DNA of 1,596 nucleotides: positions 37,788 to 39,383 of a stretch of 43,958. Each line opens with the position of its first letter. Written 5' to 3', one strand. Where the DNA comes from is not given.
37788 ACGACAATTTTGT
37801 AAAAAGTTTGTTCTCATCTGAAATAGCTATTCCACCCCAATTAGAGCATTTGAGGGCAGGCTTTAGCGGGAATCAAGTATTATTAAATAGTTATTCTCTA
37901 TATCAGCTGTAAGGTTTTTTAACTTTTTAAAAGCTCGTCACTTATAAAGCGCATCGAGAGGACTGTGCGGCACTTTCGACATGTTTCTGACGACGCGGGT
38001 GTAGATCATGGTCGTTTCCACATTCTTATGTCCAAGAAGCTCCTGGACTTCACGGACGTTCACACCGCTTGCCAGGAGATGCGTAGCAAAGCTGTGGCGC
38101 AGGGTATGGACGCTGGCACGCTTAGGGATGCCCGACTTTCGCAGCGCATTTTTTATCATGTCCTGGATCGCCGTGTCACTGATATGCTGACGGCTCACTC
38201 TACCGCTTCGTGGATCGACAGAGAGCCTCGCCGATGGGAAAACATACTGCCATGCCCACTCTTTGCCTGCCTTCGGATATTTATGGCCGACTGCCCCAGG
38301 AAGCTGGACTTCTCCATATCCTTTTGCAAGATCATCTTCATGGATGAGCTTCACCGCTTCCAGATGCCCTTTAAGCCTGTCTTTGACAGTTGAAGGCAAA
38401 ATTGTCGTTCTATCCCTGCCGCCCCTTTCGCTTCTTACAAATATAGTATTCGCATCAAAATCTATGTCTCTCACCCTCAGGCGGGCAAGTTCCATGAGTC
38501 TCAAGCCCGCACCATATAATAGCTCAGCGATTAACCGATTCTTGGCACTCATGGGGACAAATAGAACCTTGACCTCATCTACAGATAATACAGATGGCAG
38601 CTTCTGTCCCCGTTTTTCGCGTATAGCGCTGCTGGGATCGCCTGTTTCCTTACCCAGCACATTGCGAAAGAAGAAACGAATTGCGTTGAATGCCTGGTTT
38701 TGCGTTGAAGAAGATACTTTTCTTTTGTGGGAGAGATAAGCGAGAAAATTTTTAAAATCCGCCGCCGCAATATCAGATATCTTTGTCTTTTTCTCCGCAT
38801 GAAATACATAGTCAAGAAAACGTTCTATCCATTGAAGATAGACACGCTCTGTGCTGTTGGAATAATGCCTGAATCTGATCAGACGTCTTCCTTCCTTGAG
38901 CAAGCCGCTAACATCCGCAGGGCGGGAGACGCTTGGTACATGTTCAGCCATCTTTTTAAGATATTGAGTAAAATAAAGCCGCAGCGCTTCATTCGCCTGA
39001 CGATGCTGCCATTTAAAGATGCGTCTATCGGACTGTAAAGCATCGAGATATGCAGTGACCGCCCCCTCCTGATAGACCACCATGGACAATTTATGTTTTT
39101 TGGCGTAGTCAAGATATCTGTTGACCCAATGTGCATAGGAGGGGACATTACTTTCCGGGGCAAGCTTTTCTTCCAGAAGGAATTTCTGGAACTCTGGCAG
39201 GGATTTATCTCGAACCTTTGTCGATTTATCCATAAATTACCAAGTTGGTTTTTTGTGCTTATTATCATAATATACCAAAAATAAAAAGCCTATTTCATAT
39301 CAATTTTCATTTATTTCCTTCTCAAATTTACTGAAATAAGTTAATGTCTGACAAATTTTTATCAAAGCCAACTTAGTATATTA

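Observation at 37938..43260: Chromosomal integron candidate: bona fide IntI facing six co-oriented accessory ORFs, without obvious canonical attC sites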

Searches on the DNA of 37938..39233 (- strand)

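Call 28: build_rna_model(alignment_id=A2, structure=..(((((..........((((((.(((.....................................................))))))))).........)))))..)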
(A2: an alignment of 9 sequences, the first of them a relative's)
Model R1 built from alignment A2 (9 sequences, 105 columns); structure: as given.
model positions 105; base pairs 14; branch points 0; effective number of sequences 2.06; information 0.589 bits per position. Calibrated on 0.2 Mb of random sequence (short: E-values are rough).
structure used (alignment columns):
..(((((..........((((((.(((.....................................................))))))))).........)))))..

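Call 29: search_with_rna_model(model_id=R1, sources=[window, L003, L004, L006, L007, L008, L009, L011, L012, L013, L014, L015, L017, L018, L020, L023, L025, L026, L027, L028, L033, L034, L035, L036, L037, L038, L039, L041, L043, L044, L045, L046, L047, L048, L049, L050, L051, L053, L054, L055, L057, L059, L067, L068, L069, L070, L071, L073, L075, L077, L078, L080, L082, L087, L091, L092, L093, L094, L095, L096, L097, L101, L102, L103, L105, L106, L107, L108, L109, L117, L118, L119, L121, L122, L124, L125, L128, L138, L139, L144], max_evalue=10)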
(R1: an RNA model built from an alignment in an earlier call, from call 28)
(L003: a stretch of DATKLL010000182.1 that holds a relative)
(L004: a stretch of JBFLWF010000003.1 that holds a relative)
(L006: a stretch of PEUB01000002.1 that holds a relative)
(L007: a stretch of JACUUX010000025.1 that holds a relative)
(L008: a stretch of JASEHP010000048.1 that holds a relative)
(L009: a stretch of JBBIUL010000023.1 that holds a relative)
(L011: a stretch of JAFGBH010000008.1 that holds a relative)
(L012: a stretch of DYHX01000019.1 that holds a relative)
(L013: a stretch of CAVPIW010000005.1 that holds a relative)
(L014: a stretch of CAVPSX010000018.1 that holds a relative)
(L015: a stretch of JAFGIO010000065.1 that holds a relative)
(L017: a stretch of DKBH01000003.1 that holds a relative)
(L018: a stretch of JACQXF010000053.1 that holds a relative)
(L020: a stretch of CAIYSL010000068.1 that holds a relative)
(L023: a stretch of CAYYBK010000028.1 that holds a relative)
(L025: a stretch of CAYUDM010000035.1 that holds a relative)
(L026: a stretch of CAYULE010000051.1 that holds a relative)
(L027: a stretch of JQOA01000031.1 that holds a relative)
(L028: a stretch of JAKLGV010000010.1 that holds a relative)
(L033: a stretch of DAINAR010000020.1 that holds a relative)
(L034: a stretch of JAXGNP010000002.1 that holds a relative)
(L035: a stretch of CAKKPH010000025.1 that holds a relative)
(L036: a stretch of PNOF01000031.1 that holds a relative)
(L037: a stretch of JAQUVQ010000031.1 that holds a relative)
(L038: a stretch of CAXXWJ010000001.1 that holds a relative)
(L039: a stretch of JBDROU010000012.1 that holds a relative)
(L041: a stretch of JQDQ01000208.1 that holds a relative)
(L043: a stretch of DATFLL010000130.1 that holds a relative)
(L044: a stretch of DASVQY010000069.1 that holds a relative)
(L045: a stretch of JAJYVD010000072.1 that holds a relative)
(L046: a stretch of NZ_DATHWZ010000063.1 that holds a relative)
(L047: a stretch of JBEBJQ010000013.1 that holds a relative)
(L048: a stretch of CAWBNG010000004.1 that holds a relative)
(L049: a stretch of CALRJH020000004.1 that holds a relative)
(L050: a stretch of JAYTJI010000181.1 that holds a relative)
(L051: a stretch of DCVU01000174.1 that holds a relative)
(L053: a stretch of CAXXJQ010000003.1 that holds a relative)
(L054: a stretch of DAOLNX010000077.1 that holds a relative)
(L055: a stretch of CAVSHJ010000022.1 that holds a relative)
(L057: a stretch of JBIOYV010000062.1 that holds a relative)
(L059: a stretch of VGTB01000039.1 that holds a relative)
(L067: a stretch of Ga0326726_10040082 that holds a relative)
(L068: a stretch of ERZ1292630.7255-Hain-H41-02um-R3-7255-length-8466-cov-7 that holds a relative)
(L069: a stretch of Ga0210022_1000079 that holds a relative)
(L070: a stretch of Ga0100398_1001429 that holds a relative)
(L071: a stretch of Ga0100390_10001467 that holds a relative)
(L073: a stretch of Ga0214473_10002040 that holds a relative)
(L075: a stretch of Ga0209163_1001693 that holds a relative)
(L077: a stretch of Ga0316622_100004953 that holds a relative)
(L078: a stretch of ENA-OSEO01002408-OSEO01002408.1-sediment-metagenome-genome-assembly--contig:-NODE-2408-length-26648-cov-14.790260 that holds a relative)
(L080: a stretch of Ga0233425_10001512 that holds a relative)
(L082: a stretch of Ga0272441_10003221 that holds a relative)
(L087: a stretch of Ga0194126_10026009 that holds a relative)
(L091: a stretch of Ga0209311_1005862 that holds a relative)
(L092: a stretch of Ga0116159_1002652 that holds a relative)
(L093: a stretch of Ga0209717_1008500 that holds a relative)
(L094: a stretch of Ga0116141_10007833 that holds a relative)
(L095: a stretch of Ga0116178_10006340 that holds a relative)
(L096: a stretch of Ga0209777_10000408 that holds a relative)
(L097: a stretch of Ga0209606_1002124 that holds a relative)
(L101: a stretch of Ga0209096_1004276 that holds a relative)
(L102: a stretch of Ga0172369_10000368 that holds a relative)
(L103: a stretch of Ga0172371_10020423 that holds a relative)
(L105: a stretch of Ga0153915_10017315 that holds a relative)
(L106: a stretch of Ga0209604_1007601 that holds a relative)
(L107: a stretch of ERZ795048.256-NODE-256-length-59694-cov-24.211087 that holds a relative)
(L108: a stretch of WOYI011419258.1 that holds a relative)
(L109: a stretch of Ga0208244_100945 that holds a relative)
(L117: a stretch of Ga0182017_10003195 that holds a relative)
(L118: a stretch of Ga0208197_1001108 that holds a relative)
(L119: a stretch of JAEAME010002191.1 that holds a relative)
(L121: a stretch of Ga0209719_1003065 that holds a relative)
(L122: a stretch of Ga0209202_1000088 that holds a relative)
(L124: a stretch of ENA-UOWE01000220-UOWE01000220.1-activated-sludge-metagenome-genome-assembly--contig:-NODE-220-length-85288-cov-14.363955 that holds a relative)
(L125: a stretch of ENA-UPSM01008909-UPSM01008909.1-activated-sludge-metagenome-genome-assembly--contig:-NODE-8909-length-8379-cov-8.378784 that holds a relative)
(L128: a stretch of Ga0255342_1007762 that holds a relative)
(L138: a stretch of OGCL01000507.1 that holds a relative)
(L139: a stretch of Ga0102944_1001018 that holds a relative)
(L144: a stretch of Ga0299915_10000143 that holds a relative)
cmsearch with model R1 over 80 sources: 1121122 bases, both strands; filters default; matches with E-value up to 10: 28.
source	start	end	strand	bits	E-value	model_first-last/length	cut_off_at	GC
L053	8989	9092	-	115.1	1.3e-31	1-105/105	no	0.53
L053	4031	4134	-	112.3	9.5e-31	1-105/105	no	0.56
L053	8241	8343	-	110.9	2.7e-30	1-105/105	no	0.52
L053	1236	1338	-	110.3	4.1e-30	1-105/105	no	0.56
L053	2175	2277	-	108.7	1.3e-29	1-105/105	no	0.54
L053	1793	1895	-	108.1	1.9e-29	1-105/105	no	0.53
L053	4619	4722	-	107.6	2.8e-29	1-105/105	no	0.52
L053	31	134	-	104.7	2.3e-28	1-105/105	no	0.52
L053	2547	2650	-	102.5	1.1e-27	1-105/105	no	0.53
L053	6322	6425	-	97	5.4e-26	1-105/105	no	0.54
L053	831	934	-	87.1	6.9e-23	1-105/105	no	0.57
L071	527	584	-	34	2.2e-06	1-105/105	no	0.57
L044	9264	9377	-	31.3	1.6e-05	1-105/105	no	0.47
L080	6727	6807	-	30.9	2.1e-05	1-105/105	no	0.6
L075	7374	7462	-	23.2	0.005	1-105/105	no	0.53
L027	1110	1200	-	21.7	0.015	1-105/105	no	0.63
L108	978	1068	-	21.7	0.015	1-105/105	no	0.63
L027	3434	3524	-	20.8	0.029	1-105/105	no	0.65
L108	3302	3392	-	20.8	0.029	1-105/105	no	0.65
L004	886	976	-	19.9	0.053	1-105/105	no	0.57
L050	1374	1495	-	16.8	0.51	1-105/105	no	0.55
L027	2051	2141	-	15.4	1.3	1-105/105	no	0.62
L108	1919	2009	-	15.4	1.3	1-105/105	no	0.62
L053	3462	3542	-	15.1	1.6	1-105/105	no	0.59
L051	3245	3335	-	14.4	2.7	1-105/105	no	0.65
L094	834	925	-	13.5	5.3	1-105/105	no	0.58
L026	5411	5463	-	13.3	6.2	1-105/105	no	0.36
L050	8560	8655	-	12.8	9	1-105/105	no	0.45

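Call 30: search_with_rna_model(model_id=R1, sources=[L053, L071, L044, L080, L075, L027, L004, L050, L051, L094], max_evalue=10, make_alignment=true, show_alignments=0)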
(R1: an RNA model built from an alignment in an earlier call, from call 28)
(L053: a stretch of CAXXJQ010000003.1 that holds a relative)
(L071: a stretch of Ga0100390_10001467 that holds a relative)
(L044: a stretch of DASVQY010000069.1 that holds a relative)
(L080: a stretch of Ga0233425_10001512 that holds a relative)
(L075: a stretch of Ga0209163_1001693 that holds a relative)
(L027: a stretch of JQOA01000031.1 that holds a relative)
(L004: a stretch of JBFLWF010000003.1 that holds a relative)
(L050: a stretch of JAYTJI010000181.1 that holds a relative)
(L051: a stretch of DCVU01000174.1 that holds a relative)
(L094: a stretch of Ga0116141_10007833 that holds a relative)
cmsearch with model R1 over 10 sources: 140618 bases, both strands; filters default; matches with E-value up to 10: 32.
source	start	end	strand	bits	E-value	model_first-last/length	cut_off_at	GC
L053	8989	9092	-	115.1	1.7e-32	1-105/105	no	0.53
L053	4031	4134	-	112.3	1.2e-31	1-105/105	no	0.56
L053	8241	8343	-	110.9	3.4e-31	1-105/105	no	0.52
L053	1236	1338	-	110.3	5.2e-31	1-105/105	no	0.56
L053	2175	2277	-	108.7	1.6e-30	1-105/105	no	0.54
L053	1793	1895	-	108.1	2.4e-30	1-105/105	no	0.53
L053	4619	4722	-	107.6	3.5e-30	1-105/105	no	0.52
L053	31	134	-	104.7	2.8e-29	1-105/105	no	0.52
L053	2547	2650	-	102.5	1.4e-28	1-105/105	no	0.53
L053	6322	6425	-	97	6.8e-27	1-105/105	no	0.54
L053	831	934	-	87.1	8.6e-24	1-105/105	no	0.57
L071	527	584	-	34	2.8e-07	1-105/105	no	0.57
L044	9264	9377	-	31.3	2e-06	1-105/105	no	0.47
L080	6727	6807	-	30.9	2.6e-06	1-105/105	no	0.6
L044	7636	7728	-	30.3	4e-06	1-105/105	no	0.45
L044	6455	6566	-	25.4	0.00013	1-105/105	no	0.47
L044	7047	7159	-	23.5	0.00053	1-105/105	no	0.44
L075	7374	7462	-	23.2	0.00062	1-105/105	no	0.53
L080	8590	8647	-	21.9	0.0016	1-105/105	no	0.5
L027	1110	1200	-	21.7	0.0019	1-105/105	no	0.63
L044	5139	5229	-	21.1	0.0029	1-105/105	no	0.45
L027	3434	3524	-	20.8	0.0036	1-105/105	no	0.65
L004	886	976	-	19.9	0.0066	1-105/105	no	0.57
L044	5817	5930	-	19.3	0.011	1-105/105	no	0.46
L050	1374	1495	-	16.8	0.064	1-105/105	no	0.55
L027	2051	2141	-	15.4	0.17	1-105/105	no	0.62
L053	3462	3542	-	15.1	0.21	1-105/105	no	0.59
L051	3245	3335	-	14.4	0.34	1-105/105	no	0.65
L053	8989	9092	+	14.4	0.34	1-105/105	no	0.53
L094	834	925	-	13.5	0.66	1-105/105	no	0.58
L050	8560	8655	-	12.8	1.1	1-105/105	no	0.45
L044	13167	13208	-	12.2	1.7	1-105/105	no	0.36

Alignment A3: 32 matches aligned to the model, 187 columns, each read 5' to 3' on its own strand. Consensus structure (alignment columns), stored with it:
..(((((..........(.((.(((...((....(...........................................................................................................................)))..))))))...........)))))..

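Call 33: search_with_rna_model(model_id=R1, sources=[L053, L071, L044, L080, L075, L027, L004, L050], max_evalue=0.2, make_alignment=true)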
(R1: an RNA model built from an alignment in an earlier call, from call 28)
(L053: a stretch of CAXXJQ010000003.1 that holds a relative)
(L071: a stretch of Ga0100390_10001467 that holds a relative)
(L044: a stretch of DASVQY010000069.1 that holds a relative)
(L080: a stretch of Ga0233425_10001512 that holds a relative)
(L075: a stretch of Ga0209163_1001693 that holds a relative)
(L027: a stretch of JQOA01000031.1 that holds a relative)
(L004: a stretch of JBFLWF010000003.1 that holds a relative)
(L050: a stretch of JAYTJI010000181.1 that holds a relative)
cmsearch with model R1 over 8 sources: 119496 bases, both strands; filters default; matches with E-value up to 0.2: 27.
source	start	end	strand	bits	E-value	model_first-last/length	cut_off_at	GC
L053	8989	9092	-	115.1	1.4e-32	1-105/105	no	0.53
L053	4031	4134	-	112.3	1e-31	1-105/105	no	0.56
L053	8241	8343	-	110.9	2.9e-31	1-105/105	no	0.52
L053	1236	1338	-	110.3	4.4e-31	1-105/105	no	0.56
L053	2175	2277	-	108.7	1.4e-30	1-105/105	no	0.54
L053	1793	1895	-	108.1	2.1e-30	1-105/105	no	0.53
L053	4619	4722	-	107.6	3e-30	1-105/105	no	0.52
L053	31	134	-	104.7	2.4e-29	1-105/105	no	0.52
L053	2547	2650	-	102.5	1.2e-28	1-105/105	no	0.53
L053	6322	6425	-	97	5.8e-27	1-105/105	no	0.54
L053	831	934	-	87.1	7.3e-24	1-105/105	no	0.57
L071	527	584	-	34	2.4e-07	1-105/105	no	0.57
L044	9264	9377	-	31.3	1.7e-06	1-105/105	no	0.47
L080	6727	6807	-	30.9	2.2e-06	1-105/105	no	0.6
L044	7636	7728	-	30.3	3.4e-06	1-105/105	no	0.45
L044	6455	6566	-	25.4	0.00011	1-105/105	no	0.47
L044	7047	7159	-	23.5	0.00045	1-105/105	no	0.44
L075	7374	7462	-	23.2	0.00053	1-105/105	no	0.53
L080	8590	8647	-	21.9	0.0014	1-105/105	no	0.5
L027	1110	1200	-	21.7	0.0016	1-105/105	no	0.63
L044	5139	5229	-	21.1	0.0025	1-105/105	no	0.45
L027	3434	3524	-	20.8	0.0031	1-105/105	no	0.65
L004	886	976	-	19.9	0.0056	1-105/105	no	0.57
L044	5817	5930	-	19.3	0.009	1-105/105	no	0.46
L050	1374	1495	-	16.8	0.055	1-105/105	no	0.55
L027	2051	2141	-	15.4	0.14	1-105/105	no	0.62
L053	3462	3542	-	15.1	0.17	1-105/105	no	0.59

Alignment A4: 27 matches aligned to the model, 181 columns, each read 5' to 3' on its own strand. Consensus structure (alignment columns), stored with it:
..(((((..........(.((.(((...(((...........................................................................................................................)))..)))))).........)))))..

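Call 35: build_rna_model(alignment_id=A4)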
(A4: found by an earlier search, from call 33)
Model R2 built from alignment A4 (27 sequences, 181 columns); structure: stored with the alignment.
model positions 104; base pairs 14; branch points 0; effective number of sequences 4.76; information 0.59 bits per position. Calibrated on 0.2 Mb of random sequence (short: E-values are rough).
structure used (alignment columns):
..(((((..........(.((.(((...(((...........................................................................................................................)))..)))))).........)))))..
